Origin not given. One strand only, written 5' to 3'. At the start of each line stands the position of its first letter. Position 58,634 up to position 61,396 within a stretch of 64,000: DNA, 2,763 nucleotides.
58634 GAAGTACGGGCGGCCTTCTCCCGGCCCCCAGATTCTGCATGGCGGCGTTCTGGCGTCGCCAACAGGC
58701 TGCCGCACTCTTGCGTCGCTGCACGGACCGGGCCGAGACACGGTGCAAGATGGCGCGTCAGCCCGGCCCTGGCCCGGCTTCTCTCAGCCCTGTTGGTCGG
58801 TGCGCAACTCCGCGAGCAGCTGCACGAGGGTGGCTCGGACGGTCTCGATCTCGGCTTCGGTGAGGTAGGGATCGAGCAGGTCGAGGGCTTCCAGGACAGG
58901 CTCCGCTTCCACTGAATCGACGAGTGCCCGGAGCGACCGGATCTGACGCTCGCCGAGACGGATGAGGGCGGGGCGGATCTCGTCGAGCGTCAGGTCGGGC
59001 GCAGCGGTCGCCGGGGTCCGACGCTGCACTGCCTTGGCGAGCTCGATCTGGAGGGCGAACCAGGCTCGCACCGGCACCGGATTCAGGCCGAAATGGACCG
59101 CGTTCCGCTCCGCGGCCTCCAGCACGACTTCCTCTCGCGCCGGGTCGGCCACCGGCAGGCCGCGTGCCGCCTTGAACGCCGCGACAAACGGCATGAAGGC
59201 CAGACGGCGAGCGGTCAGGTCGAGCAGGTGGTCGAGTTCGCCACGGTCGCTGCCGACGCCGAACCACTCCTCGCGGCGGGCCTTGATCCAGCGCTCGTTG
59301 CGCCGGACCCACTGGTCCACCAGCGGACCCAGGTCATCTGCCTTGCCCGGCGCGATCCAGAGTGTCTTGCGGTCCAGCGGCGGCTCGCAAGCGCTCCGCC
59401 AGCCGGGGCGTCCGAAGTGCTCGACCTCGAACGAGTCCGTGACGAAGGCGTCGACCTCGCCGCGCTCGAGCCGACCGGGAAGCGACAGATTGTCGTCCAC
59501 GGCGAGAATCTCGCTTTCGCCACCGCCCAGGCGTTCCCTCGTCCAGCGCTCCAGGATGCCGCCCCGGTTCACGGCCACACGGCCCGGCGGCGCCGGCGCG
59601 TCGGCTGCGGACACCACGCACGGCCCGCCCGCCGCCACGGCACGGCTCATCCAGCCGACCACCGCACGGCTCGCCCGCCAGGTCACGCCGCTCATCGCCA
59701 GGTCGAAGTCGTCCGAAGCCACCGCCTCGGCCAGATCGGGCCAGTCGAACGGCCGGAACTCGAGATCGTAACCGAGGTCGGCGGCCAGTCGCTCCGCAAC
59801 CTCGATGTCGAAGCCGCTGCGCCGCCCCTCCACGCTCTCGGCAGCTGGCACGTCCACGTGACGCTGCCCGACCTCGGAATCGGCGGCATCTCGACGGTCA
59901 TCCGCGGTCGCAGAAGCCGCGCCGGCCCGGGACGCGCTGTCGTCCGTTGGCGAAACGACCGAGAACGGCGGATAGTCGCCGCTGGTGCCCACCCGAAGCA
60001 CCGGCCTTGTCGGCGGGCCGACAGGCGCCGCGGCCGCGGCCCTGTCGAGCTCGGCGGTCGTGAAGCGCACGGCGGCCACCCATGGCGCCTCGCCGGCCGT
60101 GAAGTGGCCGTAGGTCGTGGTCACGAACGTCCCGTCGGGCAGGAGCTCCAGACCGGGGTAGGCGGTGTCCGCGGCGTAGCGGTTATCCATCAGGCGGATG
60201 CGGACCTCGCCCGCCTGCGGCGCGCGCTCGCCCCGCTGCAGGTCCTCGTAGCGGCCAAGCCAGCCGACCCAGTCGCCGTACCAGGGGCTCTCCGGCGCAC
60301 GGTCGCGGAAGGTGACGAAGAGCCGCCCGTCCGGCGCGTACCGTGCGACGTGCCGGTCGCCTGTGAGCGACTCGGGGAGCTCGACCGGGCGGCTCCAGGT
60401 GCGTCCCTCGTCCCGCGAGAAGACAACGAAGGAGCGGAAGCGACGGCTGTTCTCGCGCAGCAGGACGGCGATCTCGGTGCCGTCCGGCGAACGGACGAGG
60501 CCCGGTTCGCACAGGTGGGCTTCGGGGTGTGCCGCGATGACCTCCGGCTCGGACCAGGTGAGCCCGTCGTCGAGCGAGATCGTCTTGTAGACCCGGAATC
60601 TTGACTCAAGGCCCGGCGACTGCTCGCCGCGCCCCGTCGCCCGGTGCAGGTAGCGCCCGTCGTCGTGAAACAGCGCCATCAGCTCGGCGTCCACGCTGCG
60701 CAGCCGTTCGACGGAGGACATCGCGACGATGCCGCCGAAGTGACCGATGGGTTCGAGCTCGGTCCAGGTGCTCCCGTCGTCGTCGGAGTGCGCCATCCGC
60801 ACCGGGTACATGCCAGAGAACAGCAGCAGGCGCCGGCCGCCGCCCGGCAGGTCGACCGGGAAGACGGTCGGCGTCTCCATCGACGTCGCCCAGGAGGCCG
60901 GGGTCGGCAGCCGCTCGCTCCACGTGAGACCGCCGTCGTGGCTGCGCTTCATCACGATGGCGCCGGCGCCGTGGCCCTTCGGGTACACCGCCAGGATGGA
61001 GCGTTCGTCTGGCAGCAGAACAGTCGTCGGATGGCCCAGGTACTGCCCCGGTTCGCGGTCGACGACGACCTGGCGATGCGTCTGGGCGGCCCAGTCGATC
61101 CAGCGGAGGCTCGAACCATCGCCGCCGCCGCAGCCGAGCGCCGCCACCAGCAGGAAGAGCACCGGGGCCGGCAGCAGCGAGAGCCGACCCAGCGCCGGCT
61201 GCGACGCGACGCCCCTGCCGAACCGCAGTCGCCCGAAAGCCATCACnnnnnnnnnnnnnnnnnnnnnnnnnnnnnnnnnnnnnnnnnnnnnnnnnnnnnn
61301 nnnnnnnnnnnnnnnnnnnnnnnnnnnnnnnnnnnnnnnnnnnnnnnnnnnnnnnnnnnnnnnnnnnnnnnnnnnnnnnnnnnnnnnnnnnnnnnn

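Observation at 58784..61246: Unusual lipoprotein fusing BNR/sialidase-like propeller, PheC-like cyclohexadienyl dehydratase fold and AroQ chorismate mutase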

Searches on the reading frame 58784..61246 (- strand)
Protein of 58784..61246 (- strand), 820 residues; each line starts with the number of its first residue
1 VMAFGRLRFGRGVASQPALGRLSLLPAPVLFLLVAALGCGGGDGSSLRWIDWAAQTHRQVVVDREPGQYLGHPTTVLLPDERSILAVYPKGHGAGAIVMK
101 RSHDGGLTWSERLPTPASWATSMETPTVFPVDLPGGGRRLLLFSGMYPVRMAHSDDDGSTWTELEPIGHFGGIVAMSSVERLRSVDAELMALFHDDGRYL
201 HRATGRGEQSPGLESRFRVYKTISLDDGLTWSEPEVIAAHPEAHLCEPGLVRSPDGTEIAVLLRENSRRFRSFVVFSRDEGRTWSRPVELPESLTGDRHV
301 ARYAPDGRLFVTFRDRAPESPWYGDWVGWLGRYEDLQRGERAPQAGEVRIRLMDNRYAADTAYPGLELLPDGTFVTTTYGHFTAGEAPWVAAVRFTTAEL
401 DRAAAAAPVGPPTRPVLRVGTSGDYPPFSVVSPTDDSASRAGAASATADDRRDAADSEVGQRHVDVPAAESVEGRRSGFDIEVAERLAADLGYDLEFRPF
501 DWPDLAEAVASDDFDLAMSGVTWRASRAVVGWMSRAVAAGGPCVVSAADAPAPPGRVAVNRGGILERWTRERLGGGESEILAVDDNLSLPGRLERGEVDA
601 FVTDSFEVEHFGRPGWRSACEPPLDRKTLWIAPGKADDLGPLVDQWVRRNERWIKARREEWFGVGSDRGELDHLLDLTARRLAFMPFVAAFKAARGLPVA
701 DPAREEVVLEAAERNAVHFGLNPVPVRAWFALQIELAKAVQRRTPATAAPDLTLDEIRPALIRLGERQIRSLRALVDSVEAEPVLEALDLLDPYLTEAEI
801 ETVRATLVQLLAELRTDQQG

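Call 3: search_protein_families(library=pfam, proteins=[window:58784-61246:-], max_evalue=1)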
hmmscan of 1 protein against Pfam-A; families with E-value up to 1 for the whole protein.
window:58784-61246:- (820 aa): 5 families
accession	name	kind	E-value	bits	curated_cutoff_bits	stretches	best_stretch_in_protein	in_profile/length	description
PF00497.25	SBP_bac_3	-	2.3e-14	53.7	26.4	1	473-657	18-108/132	Bacterial extracellular solute-binding proteins, family 3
PF13088.12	BNR_2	-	4e-14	53.1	31.4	2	195-290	120-204/277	BNR repeat-like domain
PF01817.26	CM_2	-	5.3e-11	43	27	1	673-742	11-80/80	Chorismate mutase type II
PF02012.26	BNR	-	2.4e-05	24.1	27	1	101-110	2-11/12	BNR/Asp-box repeat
PF15902.12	Sortilin-Vps10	-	0.088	12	33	0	223-295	5-67/446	Sortilin, neurotensin receptor 3,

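Call 4: search_protein_families(library=ncbifam, proteins=[window:58784-61246:-], max_evalue=1)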
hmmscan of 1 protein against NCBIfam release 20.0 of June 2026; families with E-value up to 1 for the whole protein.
window:58784-61246:- (820 aa): 16 families
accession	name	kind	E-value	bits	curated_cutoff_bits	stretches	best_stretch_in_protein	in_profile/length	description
NF005965.0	PRK08055.1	equivalog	1.1e-17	64.2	179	1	671-808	28-176/182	chorismate mutase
NF006741.0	PRK09269.1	equivalog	1e-14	54.7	158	1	666-774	29-146/194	chorismate mutase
TIGR01806.1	CM_mono2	equivalog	1.4e-13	51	74.15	1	670-766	5-108/114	gamma subclass chorismate mutase AroQ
TIGR01791.2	CM_archaeal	equivalog_domain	1.2e-06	28.5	66.95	1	673-742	14-83/83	chorismate mutase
NF008426.0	PRK11260.1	equivalog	3.3e-06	26.6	312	1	473-604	60-197/266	cystine ABC transporter substrate-binding protein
TIGR01096.1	3A0103s03R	subfamily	8.5e-06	25.4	256.35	1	470-605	40-181/250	lysine/arginine/ornithine ABC transporter substrate-binding protein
TIGR01803.1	CM-like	subfamily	1e-05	25.6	73.35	1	673-736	14-77/82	chorismate mutase family protein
NF004925.0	PRK06285.1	equivalog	0.00034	20.6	77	1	673-743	22-92/99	chorismate mutase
NF007029.0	PRK09495.1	equivalog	0.00058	19.7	303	1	475-529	45-99/248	glutamine ABC transporter substrate-binding protein GlnH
TIGR01799.1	CM_T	equivalog_domain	0.00087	19.4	95.9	1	673-723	14-64/83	chorismate mutase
NF008400.0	PRK11199.1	equivalog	0.0017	17.3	273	1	673-723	18-68/374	bifunctional chorismate mutase/prephenate dehydrogenase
TIGR01805.1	CM_mono_grmpos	equivalog_domain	0.0022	18.2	71.2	1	672-713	13-54/81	chorismate mutase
NF052427.1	StpK7MSMEG_1200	equivalog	0.028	12.9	900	1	471-527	379-435/601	serine/threonine protein kinase StpK7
NF006691.0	PRK09239.1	equivalog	0.03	14.4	120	1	675-731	27-83/108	chorismate mutase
NF008112.0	PRK10859.1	equivalog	0.04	12.3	354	1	474-528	61-116/483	membrane-bound lytic murein transglycosylase MltF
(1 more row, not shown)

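Call 5: search_solved_structures(query=window:58784-61246:-, max_evalue=1, show_alignments=3)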
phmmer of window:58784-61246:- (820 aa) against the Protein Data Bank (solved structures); distinct sequences matched with E-value up to 1: 53.
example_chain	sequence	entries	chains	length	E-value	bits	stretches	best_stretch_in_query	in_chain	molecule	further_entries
8cq3_A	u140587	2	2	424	9.4e-21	77.2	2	470-610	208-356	chorismate mutase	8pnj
5jos_A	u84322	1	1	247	1.2e-17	66.9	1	473-648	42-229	Cyclohexadienyl dehydratase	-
6wup_A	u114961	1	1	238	1.3e-16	63.5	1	473-648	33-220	Ancestral cyclohexadienyl dehydratase, AncCDT-5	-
8cq4_A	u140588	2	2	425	2.8e-16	62.3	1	478-773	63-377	Bifunctional cyclohexadienyl dehydratase/chorismate mutase from Janthinobacterium sp. HH01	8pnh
8cq6_A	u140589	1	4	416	4.2e-16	61.8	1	478-770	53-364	chorismate mutase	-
3kbr_A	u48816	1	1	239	4.4e-14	55.1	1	472-662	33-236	Cyclohexadienyl dehydratase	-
5hpq_A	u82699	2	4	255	5.2e-14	54.8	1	472-662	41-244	Cyclohexadienyl dehydratase | Arogenate dehydratase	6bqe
5t0w_A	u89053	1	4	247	3.6e-11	45.5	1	473-652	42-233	AncCDT-1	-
5tuj_C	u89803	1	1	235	4.2e-11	45.2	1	473-651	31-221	Ancestral protein CDT-Anc1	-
2gbb_A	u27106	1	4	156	1.7e-06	30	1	677-747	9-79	putative chorismate mutase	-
9e2b_A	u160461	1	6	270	3.9e-06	28.8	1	468-528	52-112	ABC-type transporter, periplasmic subunit family 3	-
6cnz_A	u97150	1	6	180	4.4e-06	28.6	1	667-773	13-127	Chorismate mutase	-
4zv1_A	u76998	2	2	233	4.9e-06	28.5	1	472-605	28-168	AncQR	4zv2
9rvg_A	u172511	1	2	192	6.2e-06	28.1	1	671-774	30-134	Monofunctional chorismate mutase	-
4i62_A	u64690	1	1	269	2e-05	26.5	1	476-604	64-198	Amino acid ABC transporter, periplasmic amino acid-binding protein, putative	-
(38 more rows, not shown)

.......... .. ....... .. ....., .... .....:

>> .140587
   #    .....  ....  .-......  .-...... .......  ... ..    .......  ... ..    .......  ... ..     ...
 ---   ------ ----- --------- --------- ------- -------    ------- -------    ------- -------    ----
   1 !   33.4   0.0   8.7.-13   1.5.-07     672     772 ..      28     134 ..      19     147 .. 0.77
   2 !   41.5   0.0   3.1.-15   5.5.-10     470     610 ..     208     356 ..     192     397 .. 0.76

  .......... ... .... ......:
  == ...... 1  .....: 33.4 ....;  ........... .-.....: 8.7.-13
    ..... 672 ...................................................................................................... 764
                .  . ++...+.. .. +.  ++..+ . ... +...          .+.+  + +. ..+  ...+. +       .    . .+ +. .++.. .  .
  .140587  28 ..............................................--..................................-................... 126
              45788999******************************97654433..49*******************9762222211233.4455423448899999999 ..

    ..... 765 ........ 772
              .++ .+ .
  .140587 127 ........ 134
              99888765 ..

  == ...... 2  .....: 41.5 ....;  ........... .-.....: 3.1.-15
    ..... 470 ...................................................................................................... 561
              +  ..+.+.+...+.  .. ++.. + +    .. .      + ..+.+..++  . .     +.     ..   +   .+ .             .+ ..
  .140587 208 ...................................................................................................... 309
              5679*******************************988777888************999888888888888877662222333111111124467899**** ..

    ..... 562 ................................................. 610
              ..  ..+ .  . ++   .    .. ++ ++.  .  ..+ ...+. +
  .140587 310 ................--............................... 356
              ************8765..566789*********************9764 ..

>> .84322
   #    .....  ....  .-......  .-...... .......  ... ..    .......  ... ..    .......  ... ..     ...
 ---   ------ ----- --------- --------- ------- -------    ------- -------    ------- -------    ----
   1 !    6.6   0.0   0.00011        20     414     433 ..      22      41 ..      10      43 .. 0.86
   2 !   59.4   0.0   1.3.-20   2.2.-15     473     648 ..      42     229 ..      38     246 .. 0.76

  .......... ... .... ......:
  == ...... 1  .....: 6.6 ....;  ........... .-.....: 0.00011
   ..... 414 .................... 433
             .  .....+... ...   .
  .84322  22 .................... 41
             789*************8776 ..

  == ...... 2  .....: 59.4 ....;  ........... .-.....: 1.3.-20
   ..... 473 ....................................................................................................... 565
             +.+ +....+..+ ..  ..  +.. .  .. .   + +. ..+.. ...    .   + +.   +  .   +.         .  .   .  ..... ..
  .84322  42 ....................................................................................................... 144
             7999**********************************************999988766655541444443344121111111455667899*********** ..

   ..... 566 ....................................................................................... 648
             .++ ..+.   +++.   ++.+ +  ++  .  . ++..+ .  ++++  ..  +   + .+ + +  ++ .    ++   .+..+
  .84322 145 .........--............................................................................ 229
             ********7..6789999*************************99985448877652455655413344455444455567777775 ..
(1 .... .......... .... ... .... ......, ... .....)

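Call 6: find_homologous_proteins(query=window:58784-61246:-, max_evalue=0.001)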
Query window:58784-61246:- (820 aa): 2058 proteins with E <= 0.001 among 8000 candidates; the best 120 are listed.
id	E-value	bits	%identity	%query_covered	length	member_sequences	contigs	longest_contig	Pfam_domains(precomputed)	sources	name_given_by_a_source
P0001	0.0e+0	1856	100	100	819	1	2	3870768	PF00497.26,PF01817.27,PF02012.27,PF13088.13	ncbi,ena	-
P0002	0.0e+0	1311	75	95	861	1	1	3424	PF00497.26,PF01817.27,PF02012.27,PF13088.13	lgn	-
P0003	0.0e+0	1308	75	95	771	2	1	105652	PF00497.26,PF01817.27,PF02012.27,PF13088.13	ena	-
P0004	0.0e+0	1304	74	95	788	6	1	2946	PF00497.26,PF01817.27,PF13088.13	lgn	-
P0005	0.0e+0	1302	74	95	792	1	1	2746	PF00497.26,PF01817.27,PF13088.13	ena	-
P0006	0.0e+0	1299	76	94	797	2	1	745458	PF00497.26,PF01817.27,PF02012.27,PF13088.13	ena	-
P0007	0.0e+0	1298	73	99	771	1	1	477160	PF00497.26,PF01817.27,PF02012.27,PF13088.13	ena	-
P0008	0.0e+0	1296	74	95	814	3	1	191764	PF00497.26,PF01817.27,PF02012.27,PF13088.13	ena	-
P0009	0.0e+0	1296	74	95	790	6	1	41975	PF00497.26,PF01817.27,PF13088.13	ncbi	-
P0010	0.0e+0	1294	74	95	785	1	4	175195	PF00497.26,PF01817.27,PF13088.13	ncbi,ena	-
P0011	0.0e+0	1293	73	98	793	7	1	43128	PF00497.26,PF01817.27,PF02012.27,PF13088.13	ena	-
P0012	0.0e+0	1293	74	95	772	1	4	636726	PF00497.26,PF01817.27,PF02012.27,PF13088.13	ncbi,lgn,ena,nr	ncbi:MAG: transporter substrate-binding domain-containing protein [Holophagales bacterium]|nr:transp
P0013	0.0e+0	1291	73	98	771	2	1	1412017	PF00497.26,PF01817.27,PF02012.27,PF13088.13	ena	-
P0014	0.0e+0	1291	74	95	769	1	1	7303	PF00497.26,PF01817.27,PF13088.13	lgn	-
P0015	0.0e+0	1290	73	97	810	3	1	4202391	PF00497.26,PF01817.27,PF02012.27,PF13088.13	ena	-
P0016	0.0e+0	1290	73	95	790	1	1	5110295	PF00497.26,PF01817.27,PF13088.13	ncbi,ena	-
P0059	0.0e+0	1222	68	99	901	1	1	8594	PF00497.26,PF08713.18,PF01817.27,PF13088.13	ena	-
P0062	0.0e+0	1187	69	95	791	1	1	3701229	PF00497.26,PF01817.27,PF13088.13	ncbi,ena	-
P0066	9.3e-269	913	67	53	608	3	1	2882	PF00497.26,PF01817.27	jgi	-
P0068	1.3e-220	753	60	44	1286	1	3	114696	PF13859.13,PF25852.1,PF24316.2,PF02012.27,PF15902.13,PF13088.13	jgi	-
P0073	1.8e-210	720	66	63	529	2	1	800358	PF00497.26,PF01817.27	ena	-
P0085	5.1e-157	543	62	49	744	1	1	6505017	PF13859.13,PF24316.2,PF21471.4,PF02012.27,PF15902.13,PF13088.13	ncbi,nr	ncbi:MAG: exo-alpha-sialidase [Phycisphaerales bacterium]|nr:MAG: exo-alpha-sialidase [Phycisphaeral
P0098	1.4e-154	535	67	45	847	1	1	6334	PF07632.17,PF21027.4,PF02012.27,PF13088.13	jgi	jgi:hypothetical protein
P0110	9.4e-154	532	66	44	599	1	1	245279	PF06167.19,PF24316.2,PF02012.27,PF13088.13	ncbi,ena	-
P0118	7.4e-153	529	65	44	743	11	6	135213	PF13859.13,PF24316.2,PF21471.4,PF02012.27,PF15902.13,PF13088.13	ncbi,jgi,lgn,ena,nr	ncbi:MAG TPA: sialidase family protein [Sedimentisphaerales bacterium]|nr:sialidase family protein [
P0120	7.9e-153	529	66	44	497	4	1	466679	PF13088.13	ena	-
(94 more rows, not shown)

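Call 14: list_cluster_members(proteins=[P0001, P0073, P0066])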
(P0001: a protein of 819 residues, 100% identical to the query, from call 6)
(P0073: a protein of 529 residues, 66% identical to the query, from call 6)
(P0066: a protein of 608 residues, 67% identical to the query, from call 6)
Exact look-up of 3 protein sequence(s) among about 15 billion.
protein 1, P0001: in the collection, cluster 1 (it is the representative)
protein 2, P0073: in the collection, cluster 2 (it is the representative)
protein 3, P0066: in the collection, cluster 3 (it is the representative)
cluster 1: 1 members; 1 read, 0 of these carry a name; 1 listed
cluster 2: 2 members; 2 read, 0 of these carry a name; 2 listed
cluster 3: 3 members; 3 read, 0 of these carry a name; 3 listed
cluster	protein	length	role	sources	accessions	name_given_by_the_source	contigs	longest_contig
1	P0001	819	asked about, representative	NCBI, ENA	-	-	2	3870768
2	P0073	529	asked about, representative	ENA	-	-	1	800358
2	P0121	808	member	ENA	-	-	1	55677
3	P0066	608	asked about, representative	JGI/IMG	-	-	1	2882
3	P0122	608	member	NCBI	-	-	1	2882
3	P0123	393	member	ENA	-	-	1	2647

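Call 25: find_encoding_contigs(protein=P0016, flank=8000, max_places=2)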
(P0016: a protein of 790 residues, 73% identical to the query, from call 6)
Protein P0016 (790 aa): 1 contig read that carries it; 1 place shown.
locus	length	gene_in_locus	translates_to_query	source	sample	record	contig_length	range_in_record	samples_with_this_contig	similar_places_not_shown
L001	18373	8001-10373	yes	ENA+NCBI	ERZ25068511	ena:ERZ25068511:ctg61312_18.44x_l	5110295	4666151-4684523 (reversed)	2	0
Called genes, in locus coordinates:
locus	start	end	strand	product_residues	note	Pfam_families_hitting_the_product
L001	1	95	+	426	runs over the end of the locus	PF03825:Nuc_H_symport, PF07690:MFS_1, PF12832:MFS_1_like, PF07690:MFS_1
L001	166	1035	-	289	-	PF01261:AP_endonuc_2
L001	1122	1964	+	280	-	PF13709:DUF4159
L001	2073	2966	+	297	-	PF00753:Lactamase_B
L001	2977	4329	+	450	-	PF01011:PQQ (faint), PF13360:PQQ_2, PF13570:Beta-prop_ACSF4, PF13360:PQQ_2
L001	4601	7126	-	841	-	PF03190:Thioredox_DsbH, PF13899:Thioredoxin_7, PF07221:GlcNAc_2-epim (faint), PF11412:DsbD_N (weak)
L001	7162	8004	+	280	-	PF08713:DNA_alkylation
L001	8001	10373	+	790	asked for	PF13088:BNR_2 (faint), PF00497:SBP_bac_3, PF01817:CM_2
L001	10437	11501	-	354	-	PF00180:Iso_dh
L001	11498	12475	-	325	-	PF00180:Iso_dh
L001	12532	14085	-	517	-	PF02776:TPP_enzyme_N, PF02775:TPP_enzyme_C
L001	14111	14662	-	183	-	PF13404:HTH_AsnC-type, PF13412:HTH_24, PF01037:AsnC_trans_reg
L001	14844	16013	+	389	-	PF00155:Aminotran_1_2, PF12897:Asp_aminotransf (faint)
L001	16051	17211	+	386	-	PF14696:Glyoxalase_5, PF00903:Glyoxalase, PF13468:Glyoxalase_3 (faint), PF13669:Glyoxalase_4 (weak), PF00903:Glyoxalase, PF13669:Glyoxalase_4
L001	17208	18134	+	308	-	PF00351:Biopterin_H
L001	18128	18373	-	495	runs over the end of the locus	PF01425:Amidase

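Call 26: find_encoding_contigs(protein=P0062, flank=8000, max_places=2)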
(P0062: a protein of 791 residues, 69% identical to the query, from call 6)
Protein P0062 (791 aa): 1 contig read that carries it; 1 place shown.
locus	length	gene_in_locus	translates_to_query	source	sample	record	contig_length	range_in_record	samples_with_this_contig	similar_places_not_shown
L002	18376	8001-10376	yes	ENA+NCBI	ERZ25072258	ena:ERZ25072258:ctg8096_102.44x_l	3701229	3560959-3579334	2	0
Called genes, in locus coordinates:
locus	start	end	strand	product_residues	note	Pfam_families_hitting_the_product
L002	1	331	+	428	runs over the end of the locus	PF03825:Nuc_H_symport, PF07690:MFS_1, PF12832:MFS_1_like, PF01306:LacY_symp (weak), PF07690:MFS_1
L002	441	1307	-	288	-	PF01261:AP_endonuc_2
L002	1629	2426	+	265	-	PF13709:DUF4159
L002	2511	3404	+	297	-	PF00753:Lactamase_B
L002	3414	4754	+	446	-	PF13360:PQQ_2 (weak), PF01011:PQQ (faint), PF13360:PQQ_2, PF13570:Beta-prop_ACSF4, PF13360:PQQ_2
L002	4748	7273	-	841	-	PF03190:Thioredox_DsbH, PF13899:Thioredoxin_7, PF07221:GlcNAc_2-epim (faint)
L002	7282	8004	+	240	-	PF08713:DNA_alkylation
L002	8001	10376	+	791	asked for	PF13088:BNR_2 (faint), PF00497:SBP_bac_3, PF01817:CM_2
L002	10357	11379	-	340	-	PF00180:Iso_dh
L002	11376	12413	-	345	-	PF00180:Iso_dh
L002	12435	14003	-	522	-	PF02776:TPP_enzyme_N, PF02775:TPP_enzyme_C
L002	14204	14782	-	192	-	PF13404:HTH_AsnC-type, PF13412:HTH_24, PF12840:HTH_20 (weak), PF01037:AsnC_trans_reg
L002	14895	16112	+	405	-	PF00155:Aminotran_1_2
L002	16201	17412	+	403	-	PF00903:Glyoxalase, PF14696:Glyoxalase_5, PF00903:Glyoxalase, PF13669:Glyoxalase_4 (weak)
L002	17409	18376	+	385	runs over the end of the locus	PF20510:HgmA_N (weak)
